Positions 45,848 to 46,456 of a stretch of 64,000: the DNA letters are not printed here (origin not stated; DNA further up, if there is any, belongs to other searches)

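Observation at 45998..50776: Small+large N,N-dimethylformamidase-like pair followed by a second, partner-less large-subunit paralog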

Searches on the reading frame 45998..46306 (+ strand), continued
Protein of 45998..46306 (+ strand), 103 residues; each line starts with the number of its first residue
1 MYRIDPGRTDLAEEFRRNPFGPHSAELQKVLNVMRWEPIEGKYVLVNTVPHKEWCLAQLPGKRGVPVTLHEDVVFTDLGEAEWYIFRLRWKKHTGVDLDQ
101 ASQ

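Call 40: find_encoding_contigs(protein=P0008, flank=10000, max_places=2)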
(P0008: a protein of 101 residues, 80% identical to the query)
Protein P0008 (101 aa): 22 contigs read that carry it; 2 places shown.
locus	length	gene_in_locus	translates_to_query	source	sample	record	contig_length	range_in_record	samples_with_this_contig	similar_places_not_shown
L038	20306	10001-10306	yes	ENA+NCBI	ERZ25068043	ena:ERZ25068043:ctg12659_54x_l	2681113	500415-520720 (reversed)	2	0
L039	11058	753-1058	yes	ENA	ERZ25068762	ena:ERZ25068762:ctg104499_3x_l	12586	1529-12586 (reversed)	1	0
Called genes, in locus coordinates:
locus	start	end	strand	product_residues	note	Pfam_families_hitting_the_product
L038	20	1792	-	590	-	PF17092:PCB_OB (faint), PF00575:S1, PF21710:Spt6_S1 (faint), PF00575:S1, PF23459:S1_RRP5 (weak), PF00575:S1, PF23459:S1_RRP5 (weak)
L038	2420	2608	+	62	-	-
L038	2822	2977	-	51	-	-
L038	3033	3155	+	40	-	-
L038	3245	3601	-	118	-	PF01844:HNH, PF14279:HNH_5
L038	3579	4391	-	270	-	PF01555:N6_N4_Mtase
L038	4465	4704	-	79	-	-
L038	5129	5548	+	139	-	-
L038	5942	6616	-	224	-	PF02224:Cytidylate_kin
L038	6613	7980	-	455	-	PF00275:EPSP_synthase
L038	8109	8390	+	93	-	PF09538:FYDLN_acid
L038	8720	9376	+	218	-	PF00106:adh_short, PF01370:Epimerase, PF08659:KR, PF13460:NAD_binding_10, PF13561:adh_short_C2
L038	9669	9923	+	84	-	-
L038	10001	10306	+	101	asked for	PF26354:DMF_alpha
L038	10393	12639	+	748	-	PF13385:Laminin_G_3 (faint), PF20254:DMFA2_C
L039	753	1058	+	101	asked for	PF26354:DMF_alpha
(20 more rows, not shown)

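Call 47: find_encoding_contigs(protein=P0017, flank=8000, max_places=2)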
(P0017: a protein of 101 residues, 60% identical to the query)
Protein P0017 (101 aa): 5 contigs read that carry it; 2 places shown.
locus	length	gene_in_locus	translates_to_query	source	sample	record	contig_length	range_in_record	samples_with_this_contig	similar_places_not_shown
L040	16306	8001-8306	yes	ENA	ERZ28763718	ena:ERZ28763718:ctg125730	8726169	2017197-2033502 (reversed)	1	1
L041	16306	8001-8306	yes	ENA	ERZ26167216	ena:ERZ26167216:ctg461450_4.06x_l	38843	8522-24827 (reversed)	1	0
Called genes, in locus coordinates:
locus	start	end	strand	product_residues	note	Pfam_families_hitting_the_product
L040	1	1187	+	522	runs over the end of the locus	PF00581:Rhodanese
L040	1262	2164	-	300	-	PF00296:Bac_luciferase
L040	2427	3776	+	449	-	PF13384:HTH_23, PF13518:HTH_28 (weak), PF13551:HTH_29, PF13384:HTH_23, PF13518:HTH_28, PF13551:HTH_29, PF13565:HTH_32, PF13358:DDE_3, +2 more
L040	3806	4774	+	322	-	PF00389:2-Hacid_dh, PF02826:2-Hacid_dh_C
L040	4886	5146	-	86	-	PF00462:Glutaredoxin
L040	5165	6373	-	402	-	PF00205:TPP_enzyme_M, PF02775:TPP_enzyme_C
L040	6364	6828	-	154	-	PF02776:TPP_enzyme_N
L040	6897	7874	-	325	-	PF13280:WYL, PF25583:WCX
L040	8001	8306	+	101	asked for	PF26354:DMF_alpha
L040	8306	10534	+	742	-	PF20254:DMFA2_C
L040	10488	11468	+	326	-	PF05721:PhyH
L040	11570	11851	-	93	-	PF02668:TauD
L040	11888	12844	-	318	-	PF00491:Arginase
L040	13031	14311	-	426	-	PF27522:YDMC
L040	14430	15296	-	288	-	PF00892:EamA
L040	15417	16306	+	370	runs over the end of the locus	PF01266:DAO, PF13450:NAD_binding_8 (weak)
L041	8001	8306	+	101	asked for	PF26354:DMF_alpha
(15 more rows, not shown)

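Call 48: find_encoding_contigs(protein=P0049, flank=8000, max_places=2)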
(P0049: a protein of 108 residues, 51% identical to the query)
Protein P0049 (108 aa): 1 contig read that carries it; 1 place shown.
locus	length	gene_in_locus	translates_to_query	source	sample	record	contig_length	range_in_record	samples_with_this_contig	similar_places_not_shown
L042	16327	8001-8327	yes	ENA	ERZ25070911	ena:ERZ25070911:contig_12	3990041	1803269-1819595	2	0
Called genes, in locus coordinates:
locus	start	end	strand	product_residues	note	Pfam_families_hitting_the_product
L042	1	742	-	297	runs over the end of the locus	PF00528:BPD_transp_1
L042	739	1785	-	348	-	PF19300:BPD_transp_1_N, PF00528:BPD_transp_1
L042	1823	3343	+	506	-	PF00496:SBP_bac_5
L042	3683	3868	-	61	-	-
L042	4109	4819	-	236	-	PF00106:adh_short, PF13561:adh_short_C2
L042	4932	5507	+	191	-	-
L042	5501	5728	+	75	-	-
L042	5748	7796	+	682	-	PF00724:Oxidored_FMN, PF07992:Pyr_redox_2, PF00070:Pyr_redox (faint), PF00890:FAD_binding_2 (weak), PF03486:HI0933_like (weak), PF07992:Pyr_redox_2, PF12831:FAD_oxidored, PF13450:NAD_binding_8 (weak)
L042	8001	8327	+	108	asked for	PF26354:DMF_alpha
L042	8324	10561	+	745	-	PF20254:DMFA2_C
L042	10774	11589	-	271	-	PF00528:BPD_transp_1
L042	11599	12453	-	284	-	PF00528:BPD_transp_1 (weak)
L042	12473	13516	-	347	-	PF01547:SBP_bac_1, PF13531:SBP_bac_11, PF13416:SBP_bac_8, PF13343:SBP_bac_6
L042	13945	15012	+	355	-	PF00005:ABC_tran, PF13304:AAA_21 (faint), PF08402:TOBE_2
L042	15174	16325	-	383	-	PF00355:Rieske, PF00848:Ring_hydroxyl_A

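Call 59: search_protein_families(library=pfam, proteins=[L011:5010-6098:+, L011:6101-8173:+, L011:8344-9096:-, L011:12860-13315:-, L011:13331-16042:-, L011:16039-16848:-, L014:13028-13510:+, L014:13524-14045:-, L014:14719-16302:+, L014:8969-9394:+], max_evalue=0.0001)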
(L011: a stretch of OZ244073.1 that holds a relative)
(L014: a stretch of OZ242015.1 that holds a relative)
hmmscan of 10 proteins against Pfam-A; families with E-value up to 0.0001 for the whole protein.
L011:5010-6098:+ (362 aa): 2 families
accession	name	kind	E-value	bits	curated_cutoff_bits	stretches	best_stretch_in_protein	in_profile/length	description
PF00005.33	ABC_tran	-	1.8e-34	119.7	25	1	67-214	2-136/137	ABC transporter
PF13304.12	AAA_21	-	3e-06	27.9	27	0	185-245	236-298/304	AAA domain, putative AbiEii toxin, Type IV TA system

L011:6101-8173:+ (690 aa): 1 family
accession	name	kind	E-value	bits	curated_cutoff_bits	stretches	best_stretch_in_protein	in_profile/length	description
PF00528.27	BPD_transp_1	-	4.8e-49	167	26.4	2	151-317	1-180/184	Binding-protein-dependent transport system inner membrane component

L011:8344-9096:- (250 aa): 0 families

L011:12860-13315:- (151 aa): 7 families
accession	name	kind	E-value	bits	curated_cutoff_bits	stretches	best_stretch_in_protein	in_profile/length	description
PF13175.12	AAA_15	-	4.4e-21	76.4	32.1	1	1-85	1-89/374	AAA ATPase domain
PF13476.12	AAA_23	-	4.7e-12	47.4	27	1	5-76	1-78/201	AAA domain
PF02463.25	SMC_N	-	4.1e-09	36.6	40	1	3-62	2-67/220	RecF/RecN/SMC N terminal domain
PF11398.14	DUF2813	-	2e-07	31.2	21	1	1-85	1-86/372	Protein of unknown function (DUF2813)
PF13514.12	AAA_27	-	9.3e-07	29.1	22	1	1-44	1-48/206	AAA domain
PF13304.12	AAA_21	-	4.6e-06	27.3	27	1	25-87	2-59/304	AAA domain, putative AbiEii toxin, Type IV TA system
PF13555.12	AAA_29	-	4.7e-06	26.7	27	1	4-45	2-45/61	P-loop containing region of AAA domain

L011:13331-16042:- (903 aa): 5 families
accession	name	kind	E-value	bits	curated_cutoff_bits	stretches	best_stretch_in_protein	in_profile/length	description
PF02463.25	SMC_N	-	8.3e-12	45.4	40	1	3-60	2-64/220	RecF/RecN/SMC N terminal domain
PF13476.12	AAA_23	-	8.3e-11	43.3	27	1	6-277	2-194/201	AAA domain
PF13304.12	AAA_21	-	2e-07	31.9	27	0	27-94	1-81/304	AAA domain, putative AbiEii toxin, Type IV TA system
PF13175.12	AAA_15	-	8.2e-07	29.4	32.1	1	1-68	1-55/374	AAA ATPase domain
PF13514.12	AAA_27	-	1.1e-06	28.9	22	1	1-50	1-51/206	AAA domain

L011:16039-16848:- (269 aa): 0 families

L014:13028-13510:+ (160 aa): 1 family
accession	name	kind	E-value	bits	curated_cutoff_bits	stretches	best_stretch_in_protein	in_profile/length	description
PF20254.3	DMFA2_C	-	2.2e-05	24.5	27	1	4-101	97-165/374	N,N-dimethylformamidase beta subunit-like, C-terminal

L014:13524-14045:- (173 aa): 1 family
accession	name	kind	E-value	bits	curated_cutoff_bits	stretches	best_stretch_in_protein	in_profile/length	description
PF04828.22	GFA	-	3.6e-29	101.6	24.3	1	24-135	3-114/115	Glutathione-dependent formaldehyde-activating enzyme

L014:14719-16302:+ (527 aa): 1 family
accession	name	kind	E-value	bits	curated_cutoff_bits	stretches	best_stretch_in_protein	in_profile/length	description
PF00496.27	SBP_bac_5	-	4.1e-69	233.9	32.4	1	90-440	3-366/368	Bacterial extracellular solute-binding proteins, family 5 Middle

L014:8969-9394:+ (141 aa): 0 families

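Call 60: predict_structure(alignment_id=A1)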
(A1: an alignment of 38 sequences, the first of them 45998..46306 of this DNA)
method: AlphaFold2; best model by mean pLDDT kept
length: 103 residues; sequences in the alignment: 38
mean_pLDDT: 93.6   pTM: 0.84
mean pLDDT of the five models: 93.6, 93.2, 92.5, 92.2, 91.4
residues with pLDDT >= 90: 95; 70-90: 4; 50-70: 2; < 50: 2
segments of 3 or more residues with pLDDT < 50: none
pLDDT, mean of each block of 10 residues (from residue 1): 93 96 96 93 96 97 96 97 96 90 48
secondary structure, 60 per line:
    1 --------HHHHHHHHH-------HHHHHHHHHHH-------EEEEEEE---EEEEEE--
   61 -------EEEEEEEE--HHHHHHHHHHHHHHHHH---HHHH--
elements in order: H9-17 H25-35 E43-49 E53-58 E68-75 H78-94 H98-101

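Call 65: fold_search(model_id=the predicted structure, library=pdb)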
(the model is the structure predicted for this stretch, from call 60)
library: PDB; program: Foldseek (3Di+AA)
matches with E <= 10: 272; with E <= 0.001: 2
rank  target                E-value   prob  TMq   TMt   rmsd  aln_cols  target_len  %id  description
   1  6lvb_B                3.3e-05  1.00  0.72  0.61   1.6        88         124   27  Structure of Dimethylformamidase, tetramer (released 2020-06-03)
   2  6lvv_B                5.8e-05  1.00  0.70  0.59   1.7        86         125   28  N, N-dimethylformamidase (released 2020-08-12)
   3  6lvd_B                1.3e-02  1.00  0.63  0.55   2.5        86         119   27  Structure of Dimethylformamidase, tetramer, Y440A mutant (released 2020-06-03)
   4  4h61_B                3.9e-01  0.08  0.20  0.17  11.3       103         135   14  Structure of the Schizosaccharomyces pombe Mediator subunit Med6 (released 2012-10-31)
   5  4fl3                  6.1e-01  0.09  0.25  0.07  13.5       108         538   12  Structural and Biophysical Characterization of the Syk Activation Switch (released 2012-11-28)
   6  9a74_A                6.5e-01  0.13  0.25  0.31  10.6        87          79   17  Integrative model of YKUJ-NUSA by crosslinking MS and deep learning (released 2024-09-18)
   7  2nvm_B                6.9e-01  0.11  0.19  0.18   8.3        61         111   11  Crystal structure of fdxN element excision controlling factor XisI (YP_321976.1) from Anabaena Variabilis ATCC 29413 a (released 2006-12-12)
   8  4fl2                  7.8e-01  0.08  0.21  0.07  11.5       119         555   11  Structural and Biophysical Characterization of the Syk Activation Switch (released 2012-11-28)
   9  7q5u_CCC              8.8e-01  0.08  0.24  0.12  11.6       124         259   12  The tandem SH2 domains of SYK with a bound CD3G diphospho-ITAM peptide (released 2021-11-24)
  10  2nwv                  8.8e-01  0.08  0.19  0.18   6.9        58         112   17  Crystal structure of XisI protein-like (YP_323822.1) from Anabaena Variabilis ATCC 29413 at 1.85 A resolution (released 2006-11-28)
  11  6m8a                  8.8e-01  0.04  0.15  0.09  13.2        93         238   14  Crystal structure of the core catalytic domain of human inositol phosphate multikinase in complex with luteolin (released 2019-01-23)
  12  5tnw_A                9.4e-01  0.08  0.19  0.19   9.9        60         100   17  Phospholipase C gamma-1 C-terminal SH2 domain (released 2017-04-19)
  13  7q5u_AAA              9.4e-01  0.08  0.24  0.12  11.7       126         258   12  The tandem SH2 domains of SYK with a bound CD3G diphospho-ITAM peptide (released 2021-11-24)
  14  1m61                  9.4e-01  0.08  0.24  0.14  11.3       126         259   10  Crystal structure of the apo SH2 domains of ZAP-70 (released 2003-07-15)
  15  4k2r                  1.0e+00  0.08  0.21  0.06  11.3        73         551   14  Structural basis for activation of ZAP-70 by phosphorylation of the SH2-kinase linker (released 2013-05-08)
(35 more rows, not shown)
